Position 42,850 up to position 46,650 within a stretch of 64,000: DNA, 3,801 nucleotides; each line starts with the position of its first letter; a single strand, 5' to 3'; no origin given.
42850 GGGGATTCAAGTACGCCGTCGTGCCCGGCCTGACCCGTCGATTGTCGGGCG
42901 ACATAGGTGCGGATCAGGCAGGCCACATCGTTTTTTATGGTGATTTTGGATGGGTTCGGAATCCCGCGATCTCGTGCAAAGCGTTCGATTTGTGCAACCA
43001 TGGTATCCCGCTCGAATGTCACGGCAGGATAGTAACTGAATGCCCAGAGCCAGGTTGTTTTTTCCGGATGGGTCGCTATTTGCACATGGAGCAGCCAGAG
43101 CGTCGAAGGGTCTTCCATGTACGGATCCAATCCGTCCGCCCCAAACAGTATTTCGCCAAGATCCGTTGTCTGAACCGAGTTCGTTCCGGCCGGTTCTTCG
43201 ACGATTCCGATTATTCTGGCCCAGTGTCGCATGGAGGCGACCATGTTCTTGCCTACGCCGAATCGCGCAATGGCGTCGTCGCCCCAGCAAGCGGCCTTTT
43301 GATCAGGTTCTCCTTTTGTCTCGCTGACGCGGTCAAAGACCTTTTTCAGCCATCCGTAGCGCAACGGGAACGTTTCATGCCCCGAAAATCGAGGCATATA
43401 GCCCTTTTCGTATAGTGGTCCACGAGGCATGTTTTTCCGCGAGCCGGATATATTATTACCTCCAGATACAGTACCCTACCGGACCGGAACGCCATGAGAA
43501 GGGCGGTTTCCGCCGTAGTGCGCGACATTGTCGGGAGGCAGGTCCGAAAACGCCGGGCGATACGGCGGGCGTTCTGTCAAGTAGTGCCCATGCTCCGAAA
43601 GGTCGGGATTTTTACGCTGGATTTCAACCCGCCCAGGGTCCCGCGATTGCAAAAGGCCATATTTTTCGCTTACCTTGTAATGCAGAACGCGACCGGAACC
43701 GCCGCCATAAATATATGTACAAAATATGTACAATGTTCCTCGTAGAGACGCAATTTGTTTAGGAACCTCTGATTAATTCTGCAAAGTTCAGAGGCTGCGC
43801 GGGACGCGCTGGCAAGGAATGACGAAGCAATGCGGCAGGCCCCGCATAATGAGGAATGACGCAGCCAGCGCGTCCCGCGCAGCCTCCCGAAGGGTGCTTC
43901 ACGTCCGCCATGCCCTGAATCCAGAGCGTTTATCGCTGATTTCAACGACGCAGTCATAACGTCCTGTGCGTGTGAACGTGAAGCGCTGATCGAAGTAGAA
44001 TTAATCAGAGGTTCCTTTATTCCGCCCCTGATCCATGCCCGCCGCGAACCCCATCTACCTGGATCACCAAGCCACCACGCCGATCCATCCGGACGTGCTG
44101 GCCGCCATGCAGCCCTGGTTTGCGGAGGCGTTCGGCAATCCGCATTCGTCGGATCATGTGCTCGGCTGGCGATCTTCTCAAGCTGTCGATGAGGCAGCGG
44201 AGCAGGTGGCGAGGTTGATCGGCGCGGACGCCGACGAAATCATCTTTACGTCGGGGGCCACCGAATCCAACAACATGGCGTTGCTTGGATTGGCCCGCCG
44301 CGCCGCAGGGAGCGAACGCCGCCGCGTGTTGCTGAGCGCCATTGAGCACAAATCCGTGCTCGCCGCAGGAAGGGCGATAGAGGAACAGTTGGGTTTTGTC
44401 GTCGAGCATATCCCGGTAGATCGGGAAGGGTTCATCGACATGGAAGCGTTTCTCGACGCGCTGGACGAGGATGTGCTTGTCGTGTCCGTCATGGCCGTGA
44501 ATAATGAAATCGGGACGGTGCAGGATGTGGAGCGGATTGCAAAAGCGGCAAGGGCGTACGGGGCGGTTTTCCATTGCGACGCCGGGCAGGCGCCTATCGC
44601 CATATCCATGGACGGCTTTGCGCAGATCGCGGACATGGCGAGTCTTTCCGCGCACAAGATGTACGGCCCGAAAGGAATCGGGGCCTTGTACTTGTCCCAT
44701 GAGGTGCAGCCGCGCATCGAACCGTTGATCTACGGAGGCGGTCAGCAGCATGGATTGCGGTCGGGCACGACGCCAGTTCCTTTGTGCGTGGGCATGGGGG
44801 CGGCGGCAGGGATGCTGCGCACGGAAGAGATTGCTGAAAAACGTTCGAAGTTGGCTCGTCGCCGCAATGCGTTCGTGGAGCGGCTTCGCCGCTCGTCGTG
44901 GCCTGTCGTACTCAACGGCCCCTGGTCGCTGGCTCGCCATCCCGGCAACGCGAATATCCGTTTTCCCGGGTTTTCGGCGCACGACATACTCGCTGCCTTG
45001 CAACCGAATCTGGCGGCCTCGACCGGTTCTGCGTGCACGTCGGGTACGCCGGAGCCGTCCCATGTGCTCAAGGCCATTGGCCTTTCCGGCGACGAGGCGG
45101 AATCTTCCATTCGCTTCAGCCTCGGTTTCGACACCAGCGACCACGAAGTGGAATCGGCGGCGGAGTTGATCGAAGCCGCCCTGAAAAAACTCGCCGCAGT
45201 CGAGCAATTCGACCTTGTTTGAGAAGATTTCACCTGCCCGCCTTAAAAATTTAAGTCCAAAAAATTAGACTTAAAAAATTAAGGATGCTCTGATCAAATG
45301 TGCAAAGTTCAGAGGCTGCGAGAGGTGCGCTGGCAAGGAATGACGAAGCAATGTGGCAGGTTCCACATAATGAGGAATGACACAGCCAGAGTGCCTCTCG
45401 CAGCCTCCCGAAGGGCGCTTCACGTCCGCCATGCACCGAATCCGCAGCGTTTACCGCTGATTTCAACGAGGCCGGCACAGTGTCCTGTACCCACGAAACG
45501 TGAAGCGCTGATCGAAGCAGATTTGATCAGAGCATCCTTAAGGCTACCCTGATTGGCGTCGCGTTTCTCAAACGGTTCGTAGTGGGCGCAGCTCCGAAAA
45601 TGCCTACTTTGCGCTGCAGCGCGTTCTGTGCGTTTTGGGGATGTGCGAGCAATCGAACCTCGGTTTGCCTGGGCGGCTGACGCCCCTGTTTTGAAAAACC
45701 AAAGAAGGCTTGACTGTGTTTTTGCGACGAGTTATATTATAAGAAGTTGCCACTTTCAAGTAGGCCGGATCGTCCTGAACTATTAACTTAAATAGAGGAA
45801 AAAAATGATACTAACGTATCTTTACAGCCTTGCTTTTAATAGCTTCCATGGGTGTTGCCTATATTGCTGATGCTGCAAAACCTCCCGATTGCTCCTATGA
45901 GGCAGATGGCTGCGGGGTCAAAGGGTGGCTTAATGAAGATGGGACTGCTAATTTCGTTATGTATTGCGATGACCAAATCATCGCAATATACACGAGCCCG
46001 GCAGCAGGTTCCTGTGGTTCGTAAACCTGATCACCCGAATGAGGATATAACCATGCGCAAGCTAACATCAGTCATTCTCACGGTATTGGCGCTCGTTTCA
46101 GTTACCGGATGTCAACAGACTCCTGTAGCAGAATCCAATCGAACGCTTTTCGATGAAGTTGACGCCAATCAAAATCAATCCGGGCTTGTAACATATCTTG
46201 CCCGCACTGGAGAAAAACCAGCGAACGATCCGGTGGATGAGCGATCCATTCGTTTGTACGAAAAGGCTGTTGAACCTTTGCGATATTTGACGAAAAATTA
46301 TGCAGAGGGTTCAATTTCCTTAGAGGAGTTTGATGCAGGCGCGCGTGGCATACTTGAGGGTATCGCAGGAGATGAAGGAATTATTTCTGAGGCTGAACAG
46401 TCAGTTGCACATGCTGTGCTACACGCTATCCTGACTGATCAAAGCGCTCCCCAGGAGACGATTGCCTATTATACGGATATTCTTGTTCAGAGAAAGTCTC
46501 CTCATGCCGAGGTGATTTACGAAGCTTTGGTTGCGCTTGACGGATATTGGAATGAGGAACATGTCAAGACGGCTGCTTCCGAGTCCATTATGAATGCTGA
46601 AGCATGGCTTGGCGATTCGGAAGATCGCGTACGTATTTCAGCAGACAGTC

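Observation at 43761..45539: Two copies of a ~256-nt highly structured repeat with compensatory base changes flank the cysteine desulfurase gene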

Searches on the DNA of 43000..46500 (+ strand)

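Call 4: search_rna_families(source=window, start=43000, end=46500, threshold=evalue, max_evalue=10, show_alignments=2)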
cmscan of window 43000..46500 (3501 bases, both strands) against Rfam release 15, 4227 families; matches with E-value up to 10: 0.
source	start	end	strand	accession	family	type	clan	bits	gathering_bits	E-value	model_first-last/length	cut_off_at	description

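Call 64: search_dna_similar(query=window:45283-45537:+, collection=plasmids, mode=distant, max_evalue=0.001, max_rows=10)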
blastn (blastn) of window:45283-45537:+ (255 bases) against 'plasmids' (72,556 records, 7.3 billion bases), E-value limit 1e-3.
No match.

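Call 65: search_dna_similar(query=window:45283-45537:+, collection=phages, mode=distant, max_evalue=0.001, max_rows=10)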
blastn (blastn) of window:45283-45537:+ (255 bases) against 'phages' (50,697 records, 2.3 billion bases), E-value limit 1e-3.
No match.

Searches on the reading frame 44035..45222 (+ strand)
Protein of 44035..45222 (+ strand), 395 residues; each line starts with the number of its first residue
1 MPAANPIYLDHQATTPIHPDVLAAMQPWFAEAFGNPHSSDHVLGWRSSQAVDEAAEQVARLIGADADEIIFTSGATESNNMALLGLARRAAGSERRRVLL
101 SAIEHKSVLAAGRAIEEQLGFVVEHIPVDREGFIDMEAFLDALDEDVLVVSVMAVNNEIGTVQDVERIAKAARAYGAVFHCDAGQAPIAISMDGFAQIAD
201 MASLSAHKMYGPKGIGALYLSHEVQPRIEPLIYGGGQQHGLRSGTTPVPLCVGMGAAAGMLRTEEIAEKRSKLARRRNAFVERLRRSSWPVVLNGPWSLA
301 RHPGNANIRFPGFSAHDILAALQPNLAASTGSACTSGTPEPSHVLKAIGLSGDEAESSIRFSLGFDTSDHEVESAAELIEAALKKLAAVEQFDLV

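Call 13: search_protein_families(library=pfam, proteins=[window:44035-45222:+], max_evalue=0.001)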
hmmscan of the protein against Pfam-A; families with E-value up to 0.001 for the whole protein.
window:44035-45222:+ (395 aa): 3 families
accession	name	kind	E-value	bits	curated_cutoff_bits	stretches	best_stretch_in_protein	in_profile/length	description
PF00266.25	Aminotran_5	-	2.5e-80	270.7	21.5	1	7-373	1-369/371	Aminotransferase class-V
PF00155.27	Aminotran_1_2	-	2e-06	27.7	19.7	1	50-293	43-299/361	Aminotransferase class I and II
PF01212.27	Beta_elim_lyase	-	5.7e-06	26.3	27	1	48-211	31-202/288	Beta-eliminating lyase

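Call 14: find_encoding_contigs(protein=window:44035-45222:+, flank=3000, max_places=8)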
Protein window:44035-45222:+ (395 aa): 1 contig read that carries it; 1 place shown.
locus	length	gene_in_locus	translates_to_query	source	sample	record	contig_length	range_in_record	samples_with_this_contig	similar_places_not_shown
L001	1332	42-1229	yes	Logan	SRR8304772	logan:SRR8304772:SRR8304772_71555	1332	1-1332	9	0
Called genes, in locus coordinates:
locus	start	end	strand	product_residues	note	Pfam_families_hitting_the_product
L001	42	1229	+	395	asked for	PF00266:Aminotran_5, PF00155:Aminotran_1_2 (weak), PF01212:Beta_elim_lyase (weak)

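Call 49: search_protein_families(library=padloc, proteins=[window:44035-45222:+], max_evalue=0.00001)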
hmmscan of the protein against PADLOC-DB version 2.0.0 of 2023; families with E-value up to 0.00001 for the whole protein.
window:44035-45222:+ (395 aa): 2 families
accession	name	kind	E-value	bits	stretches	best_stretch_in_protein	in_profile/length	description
PDLC02759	SspA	-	6.9e-128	425.1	1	8-386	1-373/374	SspA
PDLC02657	DndA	-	1e-124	414.7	1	7-380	1-369/372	DndA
